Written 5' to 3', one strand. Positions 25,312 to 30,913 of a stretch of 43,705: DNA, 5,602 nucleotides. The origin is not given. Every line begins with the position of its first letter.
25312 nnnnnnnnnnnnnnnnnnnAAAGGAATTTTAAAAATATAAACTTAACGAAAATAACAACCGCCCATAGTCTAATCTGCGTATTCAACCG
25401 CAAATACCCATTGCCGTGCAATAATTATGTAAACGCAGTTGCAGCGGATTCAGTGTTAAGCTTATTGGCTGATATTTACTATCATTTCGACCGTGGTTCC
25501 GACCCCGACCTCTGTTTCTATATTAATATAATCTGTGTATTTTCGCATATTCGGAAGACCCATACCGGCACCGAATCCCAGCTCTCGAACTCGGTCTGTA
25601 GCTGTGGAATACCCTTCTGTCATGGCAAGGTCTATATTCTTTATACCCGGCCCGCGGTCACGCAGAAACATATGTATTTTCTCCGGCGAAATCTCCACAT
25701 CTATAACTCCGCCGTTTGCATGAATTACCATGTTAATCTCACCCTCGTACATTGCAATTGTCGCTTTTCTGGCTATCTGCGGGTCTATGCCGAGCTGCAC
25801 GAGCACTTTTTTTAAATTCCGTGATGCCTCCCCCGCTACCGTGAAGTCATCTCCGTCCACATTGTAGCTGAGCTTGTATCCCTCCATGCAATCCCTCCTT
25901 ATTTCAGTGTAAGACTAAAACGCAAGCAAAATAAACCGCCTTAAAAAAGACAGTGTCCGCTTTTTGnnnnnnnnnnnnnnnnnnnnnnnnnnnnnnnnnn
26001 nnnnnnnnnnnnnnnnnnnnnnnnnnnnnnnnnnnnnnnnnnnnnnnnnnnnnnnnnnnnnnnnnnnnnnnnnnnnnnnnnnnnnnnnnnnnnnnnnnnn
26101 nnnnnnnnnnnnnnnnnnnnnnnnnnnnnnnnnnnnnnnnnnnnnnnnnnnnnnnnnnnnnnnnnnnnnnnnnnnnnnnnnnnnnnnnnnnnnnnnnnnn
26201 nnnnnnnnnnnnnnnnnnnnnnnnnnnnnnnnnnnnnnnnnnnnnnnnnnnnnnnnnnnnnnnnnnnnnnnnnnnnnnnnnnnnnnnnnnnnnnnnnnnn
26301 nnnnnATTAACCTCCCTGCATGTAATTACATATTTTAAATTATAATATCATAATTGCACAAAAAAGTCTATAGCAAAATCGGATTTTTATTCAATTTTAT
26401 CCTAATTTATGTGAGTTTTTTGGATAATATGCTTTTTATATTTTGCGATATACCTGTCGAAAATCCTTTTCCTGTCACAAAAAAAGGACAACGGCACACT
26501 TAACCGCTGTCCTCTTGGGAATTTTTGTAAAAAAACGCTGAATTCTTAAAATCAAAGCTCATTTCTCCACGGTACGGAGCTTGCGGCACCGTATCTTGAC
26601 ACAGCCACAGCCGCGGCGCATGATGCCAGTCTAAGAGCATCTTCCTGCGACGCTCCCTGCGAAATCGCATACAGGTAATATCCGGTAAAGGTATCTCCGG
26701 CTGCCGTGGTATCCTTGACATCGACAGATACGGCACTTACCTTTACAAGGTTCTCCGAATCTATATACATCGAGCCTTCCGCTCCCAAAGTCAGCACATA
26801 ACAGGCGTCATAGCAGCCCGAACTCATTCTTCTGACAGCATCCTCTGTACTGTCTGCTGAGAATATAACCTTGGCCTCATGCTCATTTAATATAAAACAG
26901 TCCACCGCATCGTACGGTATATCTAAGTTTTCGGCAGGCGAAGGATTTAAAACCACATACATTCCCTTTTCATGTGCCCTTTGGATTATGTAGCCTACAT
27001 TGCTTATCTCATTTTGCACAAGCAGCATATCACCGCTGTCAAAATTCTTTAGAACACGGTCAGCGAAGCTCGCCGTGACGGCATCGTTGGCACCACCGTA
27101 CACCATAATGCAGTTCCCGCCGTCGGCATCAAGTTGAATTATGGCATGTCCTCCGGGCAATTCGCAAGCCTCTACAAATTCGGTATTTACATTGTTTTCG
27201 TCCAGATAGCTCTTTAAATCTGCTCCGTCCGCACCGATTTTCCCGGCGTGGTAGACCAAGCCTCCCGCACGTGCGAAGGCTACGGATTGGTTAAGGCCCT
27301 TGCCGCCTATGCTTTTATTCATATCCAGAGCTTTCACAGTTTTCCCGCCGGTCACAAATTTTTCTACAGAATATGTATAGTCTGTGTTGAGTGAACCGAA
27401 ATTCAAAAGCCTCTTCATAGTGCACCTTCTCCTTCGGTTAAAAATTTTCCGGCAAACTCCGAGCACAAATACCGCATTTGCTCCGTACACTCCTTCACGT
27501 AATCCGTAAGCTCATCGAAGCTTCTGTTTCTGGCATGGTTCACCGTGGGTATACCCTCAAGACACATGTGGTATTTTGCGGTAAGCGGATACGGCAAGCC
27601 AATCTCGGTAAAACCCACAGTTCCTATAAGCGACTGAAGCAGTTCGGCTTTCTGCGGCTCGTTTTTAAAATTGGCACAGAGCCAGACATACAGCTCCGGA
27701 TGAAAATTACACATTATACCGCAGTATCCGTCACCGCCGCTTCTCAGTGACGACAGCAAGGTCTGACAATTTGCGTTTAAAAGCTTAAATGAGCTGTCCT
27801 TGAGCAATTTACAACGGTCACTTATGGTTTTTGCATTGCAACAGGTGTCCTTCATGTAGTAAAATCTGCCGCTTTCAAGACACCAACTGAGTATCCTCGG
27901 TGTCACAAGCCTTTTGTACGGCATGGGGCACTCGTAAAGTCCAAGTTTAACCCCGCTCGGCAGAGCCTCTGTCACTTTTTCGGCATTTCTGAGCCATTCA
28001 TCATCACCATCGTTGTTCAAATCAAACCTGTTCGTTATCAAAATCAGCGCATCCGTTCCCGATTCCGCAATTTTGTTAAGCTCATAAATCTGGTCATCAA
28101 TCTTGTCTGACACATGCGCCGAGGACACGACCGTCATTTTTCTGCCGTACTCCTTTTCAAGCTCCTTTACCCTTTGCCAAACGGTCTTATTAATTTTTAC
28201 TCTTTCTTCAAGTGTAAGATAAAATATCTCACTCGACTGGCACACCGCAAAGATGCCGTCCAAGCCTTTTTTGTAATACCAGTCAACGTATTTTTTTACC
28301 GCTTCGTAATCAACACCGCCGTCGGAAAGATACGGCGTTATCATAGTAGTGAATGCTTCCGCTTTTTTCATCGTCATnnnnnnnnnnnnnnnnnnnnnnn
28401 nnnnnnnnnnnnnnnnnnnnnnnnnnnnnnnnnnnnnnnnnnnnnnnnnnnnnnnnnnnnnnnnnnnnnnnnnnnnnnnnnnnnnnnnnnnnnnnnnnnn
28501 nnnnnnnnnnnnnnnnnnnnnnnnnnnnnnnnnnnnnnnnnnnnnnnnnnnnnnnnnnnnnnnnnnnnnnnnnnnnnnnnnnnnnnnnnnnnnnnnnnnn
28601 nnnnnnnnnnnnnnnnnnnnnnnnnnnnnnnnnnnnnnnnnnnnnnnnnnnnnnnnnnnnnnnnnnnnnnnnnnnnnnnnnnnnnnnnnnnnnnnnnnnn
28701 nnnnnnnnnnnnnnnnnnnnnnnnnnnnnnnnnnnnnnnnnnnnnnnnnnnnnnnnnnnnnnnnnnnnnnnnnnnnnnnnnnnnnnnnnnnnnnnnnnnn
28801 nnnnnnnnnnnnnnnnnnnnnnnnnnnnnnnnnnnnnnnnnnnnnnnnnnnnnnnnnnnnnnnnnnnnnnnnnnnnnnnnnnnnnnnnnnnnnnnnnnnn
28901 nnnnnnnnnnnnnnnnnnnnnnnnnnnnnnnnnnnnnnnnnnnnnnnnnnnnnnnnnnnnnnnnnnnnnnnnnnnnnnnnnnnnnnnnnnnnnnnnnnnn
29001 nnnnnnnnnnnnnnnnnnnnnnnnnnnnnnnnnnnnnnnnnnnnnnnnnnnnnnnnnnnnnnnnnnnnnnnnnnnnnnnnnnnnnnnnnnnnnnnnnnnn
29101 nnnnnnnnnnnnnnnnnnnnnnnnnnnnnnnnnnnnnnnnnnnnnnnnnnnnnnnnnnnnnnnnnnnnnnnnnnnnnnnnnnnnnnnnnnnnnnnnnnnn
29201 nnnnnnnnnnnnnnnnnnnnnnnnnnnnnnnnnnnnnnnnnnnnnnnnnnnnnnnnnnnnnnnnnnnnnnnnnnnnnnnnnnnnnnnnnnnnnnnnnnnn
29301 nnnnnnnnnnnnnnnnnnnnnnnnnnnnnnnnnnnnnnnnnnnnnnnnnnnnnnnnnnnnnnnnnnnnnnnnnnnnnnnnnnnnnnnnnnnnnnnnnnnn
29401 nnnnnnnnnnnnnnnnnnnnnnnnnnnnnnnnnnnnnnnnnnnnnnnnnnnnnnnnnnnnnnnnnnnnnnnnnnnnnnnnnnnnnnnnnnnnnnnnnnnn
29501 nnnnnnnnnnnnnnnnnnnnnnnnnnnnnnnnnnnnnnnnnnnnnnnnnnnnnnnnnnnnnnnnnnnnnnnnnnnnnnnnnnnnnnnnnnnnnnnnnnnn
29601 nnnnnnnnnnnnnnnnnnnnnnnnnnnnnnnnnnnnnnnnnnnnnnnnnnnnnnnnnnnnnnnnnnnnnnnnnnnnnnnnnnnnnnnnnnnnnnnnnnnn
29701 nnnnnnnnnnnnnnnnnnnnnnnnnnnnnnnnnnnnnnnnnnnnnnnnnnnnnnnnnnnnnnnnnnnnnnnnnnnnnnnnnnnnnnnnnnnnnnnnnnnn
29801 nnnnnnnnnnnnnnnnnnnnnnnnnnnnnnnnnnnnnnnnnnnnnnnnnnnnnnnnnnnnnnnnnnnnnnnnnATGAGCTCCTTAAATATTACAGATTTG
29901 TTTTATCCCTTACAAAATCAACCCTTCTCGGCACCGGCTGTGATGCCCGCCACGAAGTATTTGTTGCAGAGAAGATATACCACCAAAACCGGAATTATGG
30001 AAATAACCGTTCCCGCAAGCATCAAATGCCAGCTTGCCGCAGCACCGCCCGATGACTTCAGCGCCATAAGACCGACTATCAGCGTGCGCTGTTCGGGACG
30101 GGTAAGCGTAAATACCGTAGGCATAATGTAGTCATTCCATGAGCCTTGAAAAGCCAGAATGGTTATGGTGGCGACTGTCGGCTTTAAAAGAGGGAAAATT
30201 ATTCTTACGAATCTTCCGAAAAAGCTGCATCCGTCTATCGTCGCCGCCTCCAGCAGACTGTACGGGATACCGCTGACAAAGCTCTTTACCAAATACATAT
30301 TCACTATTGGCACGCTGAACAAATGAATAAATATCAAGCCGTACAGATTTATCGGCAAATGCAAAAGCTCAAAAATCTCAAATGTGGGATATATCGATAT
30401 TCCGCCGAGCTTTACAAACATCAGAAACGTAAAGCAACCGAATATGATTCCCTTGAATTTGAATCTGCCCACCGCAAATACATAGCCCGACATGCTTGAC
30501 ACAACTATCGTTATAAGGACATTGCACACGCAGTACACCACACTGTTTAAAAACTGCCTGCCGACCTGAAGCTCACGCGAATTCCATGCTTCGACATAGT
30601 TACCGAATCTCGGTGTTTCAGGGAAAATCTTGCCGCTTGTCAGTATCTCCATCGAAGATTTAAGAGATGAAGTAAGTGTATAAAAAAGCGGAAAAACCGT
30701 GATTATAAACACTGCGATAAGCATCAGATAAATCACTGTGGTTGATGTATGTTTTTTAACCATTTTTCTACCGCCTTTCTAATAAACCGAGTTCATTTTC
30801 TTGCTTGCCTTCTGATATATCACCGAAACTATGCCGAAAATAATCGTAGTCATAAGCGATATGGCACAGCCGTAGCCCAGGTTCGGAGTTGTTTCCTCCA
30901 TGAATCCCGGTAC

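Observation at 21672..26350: Sensor/regulator cassette with no recognisable output domain, welded onto a bifurcating-type [FeFe]-hydrogenase operon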

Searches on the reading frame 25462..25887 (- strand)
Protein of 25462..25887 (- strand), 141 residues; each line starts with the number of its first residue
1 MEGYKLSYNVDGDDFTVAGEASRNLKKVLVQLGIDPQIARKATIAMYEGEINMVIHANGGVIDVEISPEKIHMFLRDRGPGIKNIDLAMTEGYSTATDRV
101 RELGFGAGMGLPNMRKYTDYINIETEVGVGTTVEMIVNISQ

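Call 3: search_protein_families(library=pfam, proteins=[window:25462-25887:-], max_evalue=0.01)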
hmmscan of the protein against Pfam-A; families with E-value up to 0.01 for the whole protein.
window:25462-25887:- (141 aa): 2 families
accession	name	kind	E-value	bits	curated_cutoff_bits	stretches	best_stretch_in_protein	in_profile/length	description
PF02518.31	HATPase_c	-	5.8e-09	36.8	26.4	1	52-137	16-107/111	Histidine kinase-, DNA gyrase B-, and HSP90-like ATPase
PF13581.12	HATPase_c_2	-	4.7e-08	33.5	27.4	1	20-136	10-126/127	Histidine kinase-like ATPase domain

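Call 4: search_protein_families(library=ncbifam, proteins=[window:25462-25887:-], max_evalue=0.01)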
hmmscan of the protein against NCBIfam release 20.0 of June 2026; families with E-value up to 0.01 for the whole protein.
window:25462-25887:- (141 aa): 2 families
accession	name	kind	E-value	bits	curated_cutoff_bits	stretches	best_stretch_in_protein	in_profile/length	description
TIGR01925.2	spIIAB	equivalog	3.6e-13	49.6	135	1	46-139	42-136/137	anti-sigma F factor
NF003144.0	PRK04069.1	equivalog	0.0035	16.7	145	1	42-136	43-140/161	anti-sigma B factor RsbW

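Call 36: search_solved_structures(query=window:25462-25887:-, max_evalue=0.1, show_alignments=2)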
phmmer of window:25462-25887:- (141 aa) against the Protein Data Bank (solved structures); distinct sequences matched with E-value up to 0.1: 4.
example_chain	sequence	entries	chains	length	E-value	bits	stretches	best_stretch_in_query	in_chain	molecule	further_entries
1til_A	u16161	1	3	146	1.6e-05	28.4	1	46-135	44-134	Anti-sigma F factor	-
1l0o_A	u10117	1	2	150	1.7e-05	28.3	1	46-135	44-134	Anti-sigma F factor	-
1tid_A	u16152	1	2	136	2.2e-05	27.9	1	46-134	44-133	Anti-sigma F factor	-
1th8_A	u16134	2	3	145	2.2e-05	27.9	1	46-134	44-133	Anti-sigma F factor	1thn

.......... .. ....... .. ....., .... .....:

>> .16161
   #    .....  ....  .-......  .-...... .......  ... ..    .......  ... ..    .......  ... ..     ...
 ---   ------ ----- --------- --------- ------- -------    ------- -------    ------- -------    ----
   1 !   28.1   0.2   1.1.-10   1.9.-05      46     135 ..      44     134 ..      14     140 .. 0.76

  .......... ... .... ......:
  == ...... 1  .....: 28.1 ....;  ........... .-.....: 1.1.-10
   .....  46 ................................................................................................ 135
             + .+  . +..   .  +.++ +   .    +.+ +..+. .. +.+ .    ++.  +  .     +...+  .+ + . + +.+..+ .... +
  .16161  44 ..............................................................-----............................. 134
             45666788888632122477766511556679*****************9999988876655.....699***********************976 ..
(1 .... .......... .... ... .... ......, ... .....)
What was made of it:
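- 25462..25887 (-): GHKL141: a SpoIIAB/RsbW-type GHKL ATP-binding protein and putative Ser/Thr kinase. The only PDB sequence hits are SpoIIAB (1til, 1l0o, 1th8; E about 2e-5) (call 36).
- GHKL141's only structural relatives by sequence are anti-sigma F factors (call 36).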

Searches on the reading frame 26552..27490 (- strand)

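Call 61: search_protein_families(library=pfam, proteins=[window:26552-27490:-], max_evalue=0.00001)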
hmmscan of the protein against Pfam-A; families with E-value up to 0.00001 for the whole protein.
window:26552-27490:- (312 aa): 1 family
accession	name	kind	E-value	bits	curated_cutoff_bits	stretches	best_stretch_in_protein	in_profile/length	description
PF00294.29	PfkB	-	4.2e-44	151.5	25.8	1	25-308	1-301/302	pfkB family carbohydrate kinase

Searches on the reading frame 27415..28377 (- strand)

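Call 61: search_protein_families(library=pfam, proteins=[window:27415-28377:-], max_evalue=0.00001)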
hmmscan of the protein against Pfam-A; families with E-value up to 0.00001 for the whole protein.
window:27415-28377:- (320 aa): 1 family
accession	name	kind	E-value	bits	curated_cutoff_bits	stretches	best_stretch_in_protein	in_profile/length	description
PF00701.28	DHDPS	-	1.4e-15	57.2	22.1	1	8-284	5-269/289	Dihydrodipicolinate synthetase family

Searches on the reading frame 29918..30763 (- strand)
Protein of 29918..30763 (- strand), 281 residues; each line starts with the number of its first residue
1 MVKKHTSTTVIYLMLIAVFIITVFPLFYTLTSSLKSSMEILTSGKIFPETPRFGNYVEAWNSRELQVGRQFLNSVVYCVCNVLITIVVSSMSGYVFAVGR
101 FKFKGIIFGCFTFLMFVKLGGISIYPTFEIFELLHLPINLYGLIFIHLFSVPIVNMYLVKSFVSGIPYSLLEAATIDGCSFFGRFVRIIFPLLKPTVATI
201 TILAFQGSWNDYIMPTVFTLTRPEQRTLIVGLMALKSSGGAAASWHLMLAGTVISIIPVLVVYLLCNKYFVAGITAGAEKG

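Call 61: search_protein_families(library=pfam, proteins=[window:29918-30763:-], max_evalue=0.00001)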
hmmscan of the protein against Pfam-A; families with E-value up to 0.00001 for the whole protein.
window:29918-30763:- (281 aa): 1 family
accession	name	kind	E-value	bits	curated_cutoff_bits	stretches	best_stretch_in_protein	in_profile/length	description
PF00528.27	BPD_transp_1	-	8.6e-10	39.1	26.4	1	111-265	43-174/184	Binding-protein-dependent transport system inner membrane component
